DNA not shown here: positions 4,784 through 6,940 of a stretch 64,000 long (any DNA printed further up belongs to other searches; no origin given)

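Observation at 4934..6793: B12-binding domain protein of unrecognised class (N-terminal DxHxxG Rossmann domain without cap, 480-aa unknown C-terminal domain)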

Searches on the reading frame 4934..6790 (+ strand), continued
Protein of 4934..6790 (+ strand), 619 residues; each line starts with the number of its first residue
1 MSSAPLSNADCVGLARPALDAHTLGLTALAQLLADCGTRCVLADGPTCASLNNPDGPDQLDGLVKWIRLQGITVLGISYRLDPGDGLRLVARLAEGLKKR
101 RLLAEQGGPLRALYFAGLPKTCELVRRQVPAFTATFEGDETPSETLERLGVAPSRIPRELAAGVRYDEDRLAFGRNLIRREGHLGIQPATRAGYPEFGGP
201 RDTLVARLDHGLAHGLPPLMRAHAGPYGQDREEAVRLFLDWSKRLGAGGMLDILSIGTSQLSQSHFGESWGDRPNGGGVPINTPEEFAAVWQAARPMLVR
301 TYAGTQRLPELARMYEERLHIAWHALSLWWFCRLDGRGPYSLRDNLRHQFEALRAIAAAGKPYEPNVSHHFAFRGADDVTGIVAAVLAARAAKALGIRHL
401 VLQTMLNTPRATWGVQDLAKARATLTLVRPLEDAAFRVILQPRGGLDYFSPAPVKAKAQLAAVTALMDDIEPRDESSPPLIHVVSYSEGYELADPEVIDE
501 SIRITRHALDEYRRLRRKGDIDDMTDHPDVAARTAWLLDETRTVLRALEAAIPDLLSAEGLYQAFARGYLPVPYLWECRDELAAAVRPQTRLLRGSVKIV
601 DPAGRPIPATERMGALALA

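Call 74: search_protein_families(library=pfam, alignment_id=A3, max_evalue=1)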
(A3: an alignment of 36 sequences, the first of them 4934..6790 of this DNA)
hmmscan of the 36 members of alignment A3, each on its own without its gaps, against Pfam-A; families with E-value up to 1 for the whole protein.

A. member 1, window:4934-6790:+ (619 aa): 0 families

B. families by the number of members that match (of 36 scanned): 11 families
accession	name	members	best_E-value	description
PF02310.24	B12-binding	25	1.1e-10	B12 binding domain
PF06368.17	Met_asp_mut_E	6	1e-06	Methylaspartate mutase E chain (MutE)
PF17953.6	Csm4_C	1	0.076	CRISPR Csm4 C-terminal domain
PF21458.3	SelB-wing_1_3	1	0.085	Selenocysteine-specific elongation factor, winged helix 1/3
PF16269.10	DUF4922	1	0.096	Domain of unknown function (DUF4922)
PF04055.27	Radical_SAM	1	0.098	Radical SAM superfamily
PF19260.4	DUF5903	1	0.11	Family of unknown function (DUF5903)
PF01582.25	TIR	1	0.13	TIR domain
PF18085.6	Mak_N_cap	1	0.13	Maltokinase N-terminal cap domain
PF20172.3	DUF6538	1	0.15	Domain of unknown function (DUF6538)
PF18047.6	PatG_D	1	0.18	PatG Domain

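Call 75: list_cluster_members(proteins=[P0023, P0114, P0087, P0001])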
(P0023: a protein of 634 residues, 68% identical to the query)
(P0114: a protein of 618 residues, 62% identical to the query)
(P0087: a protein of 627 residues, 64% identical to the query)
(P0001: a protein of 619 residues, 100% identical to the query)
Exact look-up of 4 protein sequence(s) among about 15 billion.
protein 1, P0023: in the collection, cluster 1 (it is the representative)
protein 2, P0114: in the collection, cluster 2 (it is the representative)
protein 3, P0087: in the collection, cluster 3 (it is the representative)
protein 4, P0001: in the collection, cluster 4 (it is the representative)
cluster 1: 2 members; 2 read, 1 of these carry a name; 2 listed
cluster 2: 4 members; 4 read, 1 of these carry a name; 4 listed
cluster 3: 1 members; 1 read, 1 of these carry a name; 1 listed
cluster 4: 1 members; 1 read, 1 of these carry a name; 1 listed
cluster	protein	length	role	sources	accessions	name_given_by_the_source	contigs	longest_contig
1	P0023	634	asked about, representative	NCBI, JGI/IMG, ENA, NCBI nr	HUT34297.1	MAG TPA: cobalamin-binding protein [Planctomycetota bacterium] | cobalamin-binding protein [Planctomycetota bacterium]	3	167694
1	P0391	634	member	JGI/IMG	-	-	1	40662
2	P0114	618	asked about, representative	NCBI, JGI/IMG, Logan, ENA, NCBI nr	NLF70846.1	MAG: cobalamin-binding protein [Candidatus Anammoximicrobium sp.] | cobalamin-binding protein [Candidatus Anammoximicrobium sp.]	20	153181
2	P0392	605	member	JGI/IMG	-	-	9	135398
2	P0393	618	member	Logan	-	-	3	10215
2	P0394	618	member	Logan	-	-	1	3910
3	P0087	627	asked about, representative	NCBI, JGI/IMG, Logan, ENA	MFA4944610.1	MAG: cobalamin-binding protein [Lentisphaeria bacterium] | hypothetical protein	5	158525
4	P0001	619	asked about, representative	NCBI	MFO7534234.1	MAG: cobalamin-binding protein [Kiritimatiellia bacterium]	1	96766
